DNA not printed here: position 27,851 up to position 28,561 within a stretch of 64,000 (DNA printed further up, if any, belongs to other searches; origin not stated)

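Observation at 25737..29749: Copper-resistance operon with a Met/Gly-rich membrane protein and a PepSY-like ectoprotein as unusual partners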

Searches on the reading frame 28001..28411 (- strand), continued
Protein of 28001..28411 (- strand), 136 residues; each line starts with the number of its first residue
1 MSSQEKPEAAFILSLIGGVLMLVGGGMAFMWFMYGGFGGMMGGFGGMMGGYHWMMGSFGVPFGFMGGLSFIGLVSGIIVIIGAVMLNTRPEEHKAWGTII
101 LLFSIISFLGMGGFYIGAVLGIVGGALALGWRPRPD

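Call 46: search_protein_families(library=pfam, proteins=[L068:8995-9729:+, L010:7643-7915:+], max_evalue=0.05)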
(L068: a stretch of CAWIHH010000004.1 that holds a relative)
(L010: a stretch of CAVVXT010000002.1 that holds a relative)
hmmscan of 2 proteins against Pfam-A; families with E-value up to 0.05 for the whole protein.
L068:8995-9729:+ (244 aa): 5 families
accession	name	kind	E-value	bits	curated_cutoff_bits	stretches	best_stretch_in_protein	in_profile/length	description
PF00127.26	Copper-bind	-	2.6e-06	28.2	21.2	1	157-242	26-98/99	Copper binding proteins, plastocyanin/azurin family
PF06525.17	SoxE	-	0.00022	21.2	21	1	206-243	102-139/149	Sulfocyanin (SoxE) domain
PF07732.21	Cu-oxidase_3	-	0.00058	20.4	21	1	208-243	79-115/119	Multicopper oxidase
PF23509.1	MSMEG_3727_PQQ-assoc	-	0.036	13.9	27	0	212-243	104-135/152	MSMEG_3727, PQQ-associated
PF07731.20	Cu-oxidase_2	-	0.044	14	20.4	0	214-243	105-134/137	Multicopper oxidase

L010:7643-7915:+ (90 aa): 0 families
